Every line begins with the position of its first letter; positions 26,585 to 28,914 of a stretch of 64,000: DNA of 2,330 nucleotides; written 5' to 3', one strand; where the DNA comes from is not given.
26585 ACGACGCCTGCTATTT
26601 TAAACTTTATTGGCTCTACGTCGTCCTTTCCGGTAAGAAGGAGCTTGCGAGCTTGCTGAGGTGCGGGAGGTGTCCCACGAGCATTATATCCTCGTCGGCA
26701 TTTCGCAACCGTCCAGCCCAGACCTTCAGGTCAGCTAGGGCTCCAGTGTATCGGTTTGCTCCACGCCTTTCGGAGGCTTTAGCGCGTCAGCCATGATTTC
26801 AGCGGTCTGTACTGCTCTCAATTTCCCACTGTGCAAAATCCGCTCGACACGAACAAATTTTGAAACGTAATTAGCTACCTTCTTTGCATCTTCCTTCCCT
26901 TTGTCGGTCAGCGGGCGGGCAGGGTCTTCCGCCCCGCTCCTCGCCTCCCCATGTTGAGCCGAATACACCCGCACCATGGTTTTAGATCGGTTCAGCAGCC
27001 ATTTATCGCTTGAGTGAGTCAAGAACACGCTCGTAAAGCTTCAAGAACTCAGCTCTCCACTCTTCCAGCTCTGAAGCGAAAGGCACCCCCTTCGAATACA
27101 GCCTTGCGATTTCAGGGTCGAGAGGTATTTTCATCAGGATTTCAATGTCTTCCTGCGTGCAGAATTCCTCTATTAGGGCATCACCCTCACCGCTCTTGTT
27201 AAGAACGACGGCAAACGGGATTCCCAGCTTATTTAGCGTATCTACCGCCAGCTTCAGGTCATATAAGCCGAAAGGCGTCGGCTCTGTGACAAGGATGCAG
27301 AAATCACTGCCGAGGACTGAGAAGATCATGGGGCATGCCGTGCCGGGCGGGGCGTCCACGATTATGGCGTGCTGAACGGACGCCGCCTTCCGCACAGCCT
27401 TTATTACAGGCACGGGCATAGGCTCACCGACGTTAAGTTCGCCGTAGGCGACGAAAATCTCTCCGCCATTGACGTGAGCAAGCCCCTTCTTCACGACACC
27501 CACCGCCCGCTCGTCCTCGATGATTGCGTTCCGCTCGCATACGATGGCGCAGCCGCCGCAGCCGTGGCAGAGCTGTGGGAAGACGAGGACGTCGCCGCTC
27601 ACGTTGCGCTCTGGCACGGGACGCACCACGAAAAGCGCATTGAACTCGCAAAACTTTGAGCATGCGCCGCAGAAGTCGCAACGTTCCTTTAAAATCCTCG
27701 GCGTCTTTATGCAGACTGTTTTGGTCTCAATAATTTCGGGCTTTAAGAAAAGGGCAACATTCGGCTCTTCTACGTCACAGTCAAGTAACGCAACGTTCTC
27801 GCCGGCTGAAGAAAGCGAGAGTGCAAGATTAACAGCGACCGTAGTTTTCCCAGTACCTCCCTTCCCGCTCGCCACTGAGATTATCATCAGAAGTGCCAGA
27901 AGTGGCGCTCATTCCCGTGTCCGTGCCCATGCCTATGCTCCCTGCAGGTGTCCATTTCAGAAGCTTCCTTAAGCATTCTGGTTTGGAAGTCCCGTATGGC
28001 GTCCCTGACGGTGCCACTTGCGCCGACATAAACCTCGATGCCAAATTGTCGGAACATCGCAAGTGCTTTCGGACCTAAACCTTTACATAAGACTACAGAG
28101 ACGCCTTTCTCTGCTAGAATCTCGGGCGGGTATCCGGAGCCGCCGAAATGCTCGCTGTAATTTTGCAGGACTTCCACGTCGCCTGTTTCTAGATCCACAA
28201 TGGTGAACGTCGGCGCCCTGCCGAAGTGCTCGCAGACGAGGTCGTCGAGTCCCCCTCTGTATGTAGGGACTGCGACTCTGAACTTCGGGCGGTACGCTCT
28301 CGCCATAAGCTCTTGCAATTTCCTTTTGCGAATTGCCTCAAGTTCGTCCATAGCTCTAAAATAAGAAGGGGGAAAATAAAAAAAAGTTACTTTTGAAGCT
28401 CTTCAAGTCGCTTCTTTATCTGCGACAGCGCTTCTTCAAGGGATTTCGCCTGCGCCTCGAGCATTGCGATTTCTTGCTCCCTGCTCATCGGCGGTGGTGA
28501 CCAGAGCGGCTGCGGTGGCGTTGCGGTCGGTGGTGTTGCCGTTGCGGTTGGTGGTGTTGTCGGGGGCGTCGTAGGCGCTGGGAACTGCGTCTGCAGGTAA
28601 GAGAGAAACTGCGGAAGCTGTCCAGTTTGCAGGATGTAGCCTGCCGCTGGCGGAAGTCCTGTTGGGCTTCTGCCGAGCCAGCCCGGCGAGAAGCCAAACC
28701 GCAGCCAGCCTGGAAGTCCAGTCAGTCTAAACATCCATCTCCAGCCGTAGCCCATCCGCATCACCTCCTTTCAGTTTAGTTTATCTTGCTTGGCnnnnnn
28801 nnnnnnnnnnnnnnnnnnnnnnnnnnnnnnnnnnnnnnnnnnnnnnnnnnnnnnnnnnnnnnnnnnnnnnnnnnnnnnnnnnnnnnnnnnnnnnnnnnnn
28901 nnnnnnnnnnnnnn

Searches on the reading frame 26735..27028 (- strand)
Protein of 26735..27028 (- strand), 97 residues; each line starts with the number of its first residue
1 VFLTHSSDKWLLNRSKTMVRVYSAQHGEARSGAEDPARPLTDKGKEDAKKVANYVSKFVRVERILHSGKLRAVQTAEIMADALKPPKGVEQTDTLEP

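Call 82: search_protein_families(library=pfam, proteins=[window:26735-27028:-], max_evalue=0.001)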
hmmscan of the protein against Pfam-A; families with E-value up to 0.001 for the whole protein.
window:26735-27028:- (97 aa): 1 family
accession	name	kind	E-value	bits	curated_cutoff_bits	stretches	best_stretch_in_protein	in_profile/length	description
PF00300.27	His_Phos_1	-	3e-08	34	21.7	1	36-91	21-73/194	Histidine phosphatase superfamily (branch 1)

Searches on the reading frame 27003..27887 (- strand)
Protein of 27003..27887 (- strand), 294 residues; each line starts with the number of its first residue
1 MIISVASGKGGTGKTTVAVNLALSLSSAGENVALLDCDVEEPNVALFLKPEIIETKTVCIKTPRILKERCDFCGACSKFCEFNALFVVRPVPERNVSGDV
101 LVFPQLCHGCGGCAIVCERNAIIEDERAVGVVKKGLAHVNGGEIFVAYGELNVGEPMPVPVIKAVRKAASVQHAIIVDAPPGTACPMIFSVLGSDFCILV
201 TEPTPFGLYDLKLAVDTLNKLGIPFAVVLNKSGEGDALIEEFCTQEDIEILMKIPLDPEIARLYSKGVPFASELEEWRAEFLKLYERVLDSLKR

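Call 5: search_protein_families(library=pfam, proteins=[window:27003-27887:-], max_evalue=1)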
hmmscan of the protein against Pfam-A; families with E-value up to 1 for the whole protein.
window:27003-27887:- (294 aa): 26 families (the best 25 are shown)
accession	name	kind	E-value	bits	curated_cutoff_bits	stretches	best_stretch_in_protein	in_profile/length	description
PF10609.15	ParA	-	1.8e-21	77.2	27.1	2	2-49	5-52/246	NUBPL iron-transfer P-loop NTPase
PF01656.29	CbiA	-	3.4e-19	69.5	25.4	1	3-269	1-124/125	CobQ/CobB/MinD/ParA nucleotide binding domain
PF13614.12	AAA_31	-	2.4e-11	44.3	27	1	2-40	3-41/177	AAA domain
PF00037.32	Fer4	-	3.8e-10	39.6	21.1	2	65-85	3-23/24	4Fe-4S binding domain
PF09140.17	MipZ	-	5.3e-07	29.6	20.7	1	2-49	2-49/262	ATPase MipZ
PF00142.24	Fer4_NifH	-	2e-06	27.9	25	1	7-55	6-54/271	4Fe-4S iron sulfur cluster binding proteins, NifH/frxC family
PF12838.12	Fer4_7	-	1.8e-05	25.5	27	1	69-121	1-52/52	4Fe-4S dicluster domain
PF12837.12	Fer4_6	-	2.1e-05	24.7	25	2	102-122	4-24/24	4Fe-4S binding domain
PF13237.11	Fer4_10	-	2.9e-05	24.3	25.5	1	64-117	3-52/53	4Fe-4S dicluster domain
PF02374.21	ArsA_ATPase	-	4.6e-05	23.2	24.3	1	5-38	5-38/305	Anion-transporting ATPase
PF13187.11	Fer4_9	-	5e-05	23.7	27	2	69-122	1-52/52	4Fe-4S dicluster domain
PF07015.17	VirC1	-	0.00022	21.1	24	1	2-42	3-43/231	VirC1 protein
PF13481.12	AAA_25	-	0.00059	19.9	27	1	4-45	36-76/195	AAA domain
PF14697.11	Fer4_21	-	0.001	19.6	35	1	65-118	3-52/59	4Fe-4S dicluster domain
PF25160.1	LdpA_Fe-S-bd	-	0.0018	18.5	27.6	1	101-124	22-45/49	LdpA Fe-S cluster-binding domain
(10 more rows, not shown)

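Call 11: find_related_loci(query=window:27003-27887:-, collection=genome_contigs, flank=6000)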
Query window:27003-27887:- (294 aa) in genome_contigs; peptide patterns used: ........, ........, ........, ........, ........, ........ (x = any residue, [..] = any of these).
600 stretches matched a pattern (row limit reached: there are more); 595 encode a relative of the query (tblastn E <= 1e-3); the best 80 are kept; 80 distinct loci.
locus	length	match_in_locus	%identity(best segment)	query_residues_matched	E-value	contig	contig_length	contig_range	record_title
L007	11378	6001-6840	57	1-288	1e-109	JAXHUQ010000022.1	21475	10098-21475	MAG: Halobacteriota archaeon isolate MAG55_tar_biofilm MAG55_22, whole genome shotgun sequence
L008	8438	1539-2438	55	1-293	5e-108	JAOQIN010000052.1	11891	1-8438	MAG: Candidatus Methanoxibalbensis ujae isolate NA091.008_2 NODE_52, whole genome shotgun sequence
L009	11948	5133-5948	53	1-288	2e-101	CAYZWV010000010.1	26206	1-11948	MAG TPA_asm: uncultured Methanocellaceae archaeon isolate SRP323688_co1_148 genome assembly, contig: NODE_3210_length_26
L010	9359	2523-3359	54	1-294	3e-101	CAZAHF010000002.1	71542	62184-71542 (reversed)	MAG TPA_asm: uncultured Candidatus Bathyarchaeia archaeon isolate binchicken_co184_336 genome assembly, contig: NODE_361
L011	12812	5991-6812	56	1-290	2e-101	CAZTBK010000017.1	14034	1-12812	MAG TPA_asm: uncultured Candidatus Bathyarchaeia archaeon isolate binchicken_co349_95 genome assembly, contig: NODE_1291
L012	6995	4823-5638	54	1-288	1e-100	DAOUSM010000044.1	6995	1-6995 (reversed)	MAG TPA_asm: Candidatus Bathyarchaeota archaeon isolate CSMAG_546 CSMAG_546_k127_117783_length_6995_cov_7.0000, whole ge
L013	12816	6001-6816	55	1-288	2e-99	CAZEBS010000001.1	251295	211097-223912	MAG TPA_asm: uncultured Candidatus Bathyarchaeia archaeon isolate SRP323688_co1_125 genome assembly, contig: NODE_72_len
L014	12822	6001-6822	53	1-294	1e-99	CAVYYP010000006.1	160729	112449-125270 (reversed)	MAG: Candidatus Bathyarchaeota archaeon isolate MFD02923.bin.1.72 genome assembly, contig: contig_35280, whole genome sh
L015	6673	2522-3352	53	1-293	6e-98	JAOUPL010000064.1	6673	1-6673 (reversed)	MAG: Candidatus Bathyarchaeota archaeon isolate 8_1_Oct_SF_Bin52 8_1_Oct_SF_Bin52_scaffold_12398_c1, whole genome shotgu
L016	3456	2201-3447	55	1-288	1e-98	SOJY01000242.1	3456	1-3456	MAG: Candidatus Bathyarchaeum sp. isolate E44_bin4 NODE_20444_length_3456_cov_3.159953, whole genome shotgun sequence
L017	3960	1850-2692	54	1-290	6e-98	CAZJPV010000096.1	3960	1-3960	MAG TPA_asm: uncultured Syntrophaceae bacterium isolate SRP098346_co1_215 genome assembly, contig: NODE_36349_length_396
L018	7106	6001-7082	54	1-288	2e-96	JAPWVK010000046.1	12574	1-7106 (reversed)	MAG: Methanophagales archaeon isolate SB_Co_68 SB_Co_68_000000000046, whole genome shotgun sequence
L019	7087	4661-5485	53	1-288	6e-96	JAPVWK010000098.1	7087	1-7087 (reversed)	MAG: Methanophagales archaeon isolate HMR2_5 HMR2_5_000000000098, whole genome shotgun sequence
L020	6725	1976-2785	53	3-288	6e-96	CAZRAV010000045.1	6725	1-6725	MAG TPA_asm: uncultured Candidatus Bathyarchaeia archaeon isolate SRP239594_co1_175 genome assembly, contig: NODE_7411_l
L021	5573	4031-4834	55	1-281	4e-96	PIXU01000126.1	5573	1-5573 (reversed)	MAG: Methanophagales archaeon isolate WYZ-LMO13 WYZ-LMO13_contig227955, whole genome shotgun sequence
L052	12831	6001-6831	48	1-293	5e-90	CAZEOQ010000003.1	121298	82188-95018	MAG TPA_asm: uncultured Desulfobacterales bacterium isolate SRP141552_co1_90 genome assembly, contig: NODE_38_length_121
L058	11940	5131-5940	51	1-286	6e-90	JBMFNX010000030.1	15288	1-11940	MAG: Nitrososphaeria archaeon isolate KM4338-22 NODE_30_length_15288_cov_7.489909, whole genome shotgun sequence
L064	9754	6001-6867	48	1-294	2e-88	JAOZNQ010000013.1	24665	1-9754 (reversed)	MAG: bacterium isolate GMC4.concoct.256_sub GMC4_1613_length_24665_cov_7.556278, whole genome shotgun sequence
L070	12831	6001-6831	50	1-293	3e-87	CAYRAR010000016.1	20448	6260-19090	MAG TPA_asm: uncultured Thermodesulfobacteriota bacterium isolate SRP338002_co1_158 genome assembly, contig: NODE_2441_l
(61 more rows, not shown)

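Call 22: search_protein_families(library=ncbifam, proteins=[window:27003-27887:-], max_evalue=0.1)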
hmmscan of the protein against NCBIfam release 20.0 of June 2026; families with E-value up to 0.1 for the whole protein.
window:27003-27887:- (294 aa): 57 families (the best 25 are shown)
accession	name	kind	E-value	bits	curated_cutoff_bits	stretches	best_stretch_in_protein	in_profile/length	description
NF041136.1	MrpORP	equivalog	1.2e-20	74.2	450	2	3-49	8-54/365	iron-sulfur cluster carrier protein MrpORP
TIGR01969.1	minD_arch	subfamily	1.8e-20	73.2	201.75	2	1-51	1-51/251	cell division ATPase MinD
NF041546.1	ParA_partition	equivalog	5.8e-16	58.6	180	2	2-39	1-38/203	ParA family partition ATPase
TIGR01968.1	minD_bact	equivalog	6.8e-11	42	212.9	1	2-49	3-50/261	septum site-determining protein MinD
NF008669.0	PRK11670.1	equivalog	1e-10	41.1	348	1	2-48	109-155/369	iron-sulfur cluster carrier protein ApbC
NF053622.1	ATPseBagAMYCTU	equivalog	1e-08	35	400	1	5-41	11-47/325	ATPase BagA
NF047398.1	AAA_KGGVGR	domain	1.4e-08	35.3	90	1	2-52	4-54/190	KGGVGR-motif variant AAA ATPase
TIGR01007.1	eps_fam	subfamily_domain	2.6e-07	30.4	108.05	1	2-49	19-66/204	polysaccharide biosynthesis tyrosine autokinase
TIGR03371.1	cellulose_yhjQ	equivalog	3.5e-07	30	157.85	1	2-40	3-41/246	cellulose biosynthesis protein BcsQ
TIGR03018.1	pepcterm_TyrKin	hypoth_equivalog_domain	8.6e-07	28.5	230.65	1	2-48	37-84/207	XrtA-associated tyrosine autokinase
TIGR02700.1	flavo_MJ0208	hypoth_equivalog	1.3e-06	27.9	251.35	1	43-126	122-198/234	dihydromethanopterin reductase (acceptor)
NF042909.1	FMH_DH_FwdF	exception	1.9e-06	27.2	375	1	64-123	95-156/336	tungsten-dependent formylmethanofuran dehydrogenase subunit FwdF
TIGR02016.1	BchX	equivalog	9.5e-06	25.1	331.2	1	7-57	6-56/296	chlorophyllide a reductase iron protein subunit X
TIGR01281.1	DPOR_bchL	equivalog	1e-05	25.1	345.15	1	2-54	2-56/268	ferredoxin:protochlorophyllide reductase (ATP-dependent) iron-sulfur ATP-binding protein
NF040770.1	hetero_SS_HdrA2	exception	1.3e-05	23.5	1100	1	62-124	571-625/777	CoB-CoM heterodisulfide reductase HdrA2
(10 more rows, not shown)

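Call 75: search_protein_families(library=pfam, proteins=[L010:1622-1927:+, L058:3903-4151:+, L064:1323-1529:+, L064:1043-1312:+, L070:2327-2485:+, L070:2504-2758:+, L070:2780-3124:+, L052:7707-8015:-, L052:8036-8170:-], max_evalue=0.1)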
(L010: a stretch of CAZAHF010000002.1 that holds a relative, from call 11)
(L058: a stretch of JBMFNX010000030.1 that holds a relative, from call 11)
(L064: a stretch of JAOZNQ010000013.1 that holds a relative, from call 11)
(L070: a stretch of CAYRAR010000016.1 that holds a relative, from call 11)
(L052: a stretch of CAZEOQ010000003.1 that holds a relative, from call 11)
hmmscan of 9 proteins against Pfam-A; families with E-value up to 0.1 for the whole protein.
L010:1622-1927:+ (101 aa): 3 families
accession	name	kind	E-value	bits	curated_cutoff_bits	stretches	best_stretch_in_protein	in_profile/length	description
PF17253.7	DUF5320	-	6.5e-08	34.1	27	1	35-99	41-99/99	Family of unknown function (DUF5320)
PF15601.11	Imm70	-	0.016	15.3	26.7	1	61-100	31-71/131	Immunity protein 70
PF00170.26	bZIP_1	-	0.066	13.8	27.6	1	71-101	24-54/64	bZIP transcription factor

L058:3903-4151:+ (82 aa): 1 family
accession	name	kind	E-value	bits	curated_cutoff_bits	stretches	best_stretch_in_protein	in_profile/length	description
PF17253.7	DUF5320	-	2.3e-08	35.5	27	1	15-80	35-99/99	Family of unknown function (DUF5320)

L064:1323-1529:+ (68 aa): 2 families
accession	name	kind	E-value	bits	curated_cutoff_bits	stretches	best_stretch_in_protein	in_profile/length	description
PF17253.7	DUF5320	-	1.2e-07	33.2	27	1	5-64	44-99/99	Family of unknown function (DUF5320)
PF21037.2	CCDC138_cc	-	0.021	15.3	27.1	1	37-67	21-51/59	Coiled-coil-domain-containing protein 138, coiled-coil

L064:1043-1312:+ (89 aa): 0 families

L070:2327-2485:+ (52 aa): 0 families

L070:2504-2758:+ (84 aa): 1 family
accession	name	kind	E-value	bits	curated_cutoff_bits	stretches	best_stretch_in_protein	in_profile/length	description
PF17253.7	DUF5320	-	5.7e-16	59.9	27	1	4-63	1-62/99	Family of unknown function (DUF5320)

L070:2780-3124:+ (114 aa): 1 family
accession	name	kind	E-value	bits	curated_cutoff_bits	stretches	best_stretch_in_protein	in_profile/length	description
PF17253.7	DUF5320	-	6.4e-08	34.1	27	1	38-113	34-99/99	Family of unknown function (DUF5320)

L052:7707-8015:- (102 aa): 1 family
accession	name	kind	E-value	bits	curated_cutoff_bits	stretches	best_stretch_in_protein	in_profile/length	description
PF17253.7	DUF5320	-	1e-26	94.4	27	1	1-97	1-99/99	Family of unknown function (DUF5320)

L052:8036-8170:- (44 aa): 0 families

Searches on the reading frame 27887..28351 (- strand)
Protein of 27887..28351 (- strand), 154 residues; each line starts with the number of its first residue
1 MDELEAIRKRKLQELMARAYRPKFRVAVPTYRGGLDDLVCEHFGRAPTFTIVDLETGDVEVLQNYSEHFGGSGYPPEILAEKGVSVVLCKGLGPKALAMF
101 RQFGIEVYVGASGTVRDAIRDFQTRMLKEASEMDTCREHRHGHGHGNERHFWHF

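Call 5: search_protein_families(library=pfam, proteins=[window:27887-28351:-], max_evalue=1)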
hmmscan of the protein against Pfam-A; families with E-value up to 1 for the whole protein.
window:27887-28351:- (154 aa): 2 families
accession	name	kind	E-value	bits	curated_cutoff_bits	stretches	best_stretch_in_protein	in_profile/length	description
PF02579.22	Nitro_FeMo-Co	-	1.8e-25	89.5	26.3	1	36-123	2-93/94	Dinitrogenase iron-molybdenum cofactor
PF19813.4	DUF6296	-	0.17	12.4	27.2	1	104-134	36-67/78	Family of unknown function (DUF6296)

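Call 10: find_encoding_contigs(protein=window:27887-28351:-, flank=6000, max_places=6)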
Protein window:27887-28351:- (154 aa): 13 contigs read that carry it; 6 places shown.
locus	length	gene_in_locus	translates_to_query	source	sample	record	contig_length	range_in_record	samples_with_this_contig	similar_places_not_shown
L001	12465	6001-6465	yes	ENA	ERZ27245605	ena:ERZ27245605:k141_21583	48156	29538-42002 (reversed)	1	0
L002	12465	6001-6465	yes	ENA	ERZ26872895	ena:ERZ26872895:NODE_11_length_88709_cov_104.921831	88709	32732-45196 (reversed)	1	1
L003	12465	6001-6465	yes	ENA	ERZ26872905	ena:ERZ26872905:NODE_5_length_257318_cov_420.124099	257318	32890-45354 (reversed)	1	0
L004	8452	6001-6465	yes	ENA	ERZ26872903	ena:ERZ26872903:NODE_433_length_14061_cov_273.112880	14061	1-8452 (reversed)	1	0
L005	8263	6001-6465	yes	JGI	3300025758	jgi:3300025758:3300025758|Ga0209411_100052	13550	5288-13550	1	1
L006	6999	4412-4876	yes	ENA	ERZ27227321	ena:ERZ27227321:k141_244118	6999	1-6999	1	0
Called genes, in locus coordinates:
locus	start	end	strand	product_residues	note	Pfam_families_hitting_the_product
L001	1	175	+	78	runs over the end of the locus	-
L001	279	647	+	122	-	-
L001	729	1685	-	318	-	PF00106:adh_short (faint), PF01073:3Beta_HSD, PF01370:Epimerase, PF02719:Polysacc_synt_2, PF04321:RmlD_sub_bind, PF13460:NAD_binding_10, PF16363:GDP_Man_Dehyd, PF07993:NAD_binding_4 (weak)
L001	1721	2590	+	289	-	PF01656:CbiA, PF12838:Fer4_7 (faint), PF13237:Fer4_10 (faint), PF00037:Fer4 (weak), PF14697:Fer4_21 (weak), PF25160:LdpA_Fe-S-bd (weak), PF00037:Fer4 (weak), PF10609:ParA (weak), +3 more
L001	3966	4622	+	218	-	PF02579:Nitro_FeMo-Co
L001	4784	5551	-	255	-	-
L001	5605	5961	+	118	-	-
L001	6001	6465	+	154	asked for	PF02579:Nitro_FeMo-Co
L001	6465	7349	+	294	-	PF00142:Fer4_NifH (faint), PF01656:CbiA, PF09140:MipZ (weak), PF10609:ParA, PF13614:AAA_31, PF00037:Fer4 (faint)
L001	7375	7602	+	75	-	-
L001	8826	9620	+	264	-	-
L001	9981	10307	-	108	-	PF03459:TOBE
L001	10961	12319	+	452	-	PF01555:N6_N4_Mtase, PF01170:UPF0020, PF01555:N6_N4_Mtase (weak)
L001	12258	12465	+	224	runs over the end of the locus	PF09520:HinfI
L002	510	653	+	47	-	-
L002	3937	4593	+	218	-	PF02579:Nitro_FeMo-Co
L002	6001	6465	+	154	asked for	PF02579:Nitro_FeMo-Co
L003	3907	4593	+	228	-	PF02579:Nitro_FeMo-Co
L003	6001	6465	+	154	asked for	PF02579:Nitro_FeMo-Co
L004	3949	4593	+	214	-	PF02579:Nitro_FeMo-Co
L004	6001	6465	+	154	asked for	PF02579:Nitro_FeMo-Co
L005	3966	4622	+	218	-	PF02579:Nitro_FeMo-Co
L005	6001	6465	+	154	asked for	PF02579:Nitro_FeMo-Co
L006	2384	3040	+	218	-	PF02579:Nitro_FeMo-Co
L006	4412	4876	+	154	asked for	PF02579:Nitro_FeMo-Co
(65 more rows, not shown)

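Call 22: search_protein_families(library=ncbifam, proteins=[window:27887-28351:-], max_evalue=0.1)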
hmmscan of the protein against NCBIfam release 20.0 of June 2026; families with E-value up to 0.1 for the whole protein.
window:27887-28351:- (154 aa): 2 families
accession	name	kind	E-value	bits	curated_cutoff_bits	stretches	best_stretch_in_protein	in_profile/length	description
NF041136.1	MrpORP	equivalog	5.1e-15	55.6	450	1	17-122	258-360/365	iron-sulfur cluster carrier protein MrpORP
TIGR01290.1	nifB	equivalog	0.034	12.8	343.65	0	23-118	329-433/441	nitrogenase cofactor biosynthesis protein NifB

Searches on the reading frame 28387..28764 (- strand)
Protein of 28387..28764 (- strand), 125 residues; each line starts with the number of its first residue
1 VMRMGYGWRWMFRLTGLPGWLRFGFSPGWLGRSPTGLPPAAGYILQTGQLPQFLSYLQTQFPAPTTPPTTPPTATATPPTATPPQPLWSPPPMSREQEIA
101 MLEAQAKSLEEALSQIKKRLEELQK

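Call 5: search_protein_families(library=pfam, proteins=[window:28387-28764:-], max_evalue=1)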
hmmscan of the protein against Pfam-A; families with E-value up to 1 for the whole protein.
window:28387-28764:- (125 aa): 4 families
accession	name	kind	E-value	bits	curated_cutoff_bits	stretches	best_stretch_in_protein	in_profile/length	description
PF17253.7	DUF5320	-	7.7e-05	24.2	27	1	87-123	63-99/99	Family of unknown function (DUF5320)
PF20882.2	Sos7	-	0.04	14.5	27.3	1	90-125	27-62/75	Kinetochore protein Sos7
PF09273.16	Rubis-subs-bind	-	0.057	14.5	21.6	1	90-122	68-100/128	Rubisco LSMT substrate-binding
PF05377.16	FlaC_arch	-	0.62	10.9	27.8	1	96-124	6-34/55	Flagella accessory protein C (FlaC)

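Call 22: search_protein_families(library=ncbifam, proteins=[window:28387-28764:-], max_evalue=0.1)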
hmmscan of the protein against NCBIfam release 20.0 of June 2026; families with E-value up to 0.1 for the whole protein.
window:28387-28764:- (125 aa): 1 family
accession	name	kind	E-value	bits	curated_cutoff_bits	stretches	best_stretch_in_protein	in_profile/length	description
NF041456.1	surv_prot_CiaI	equivalog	0.04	13.7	290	1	94-125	139-170/186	intracellular survival protein CiaI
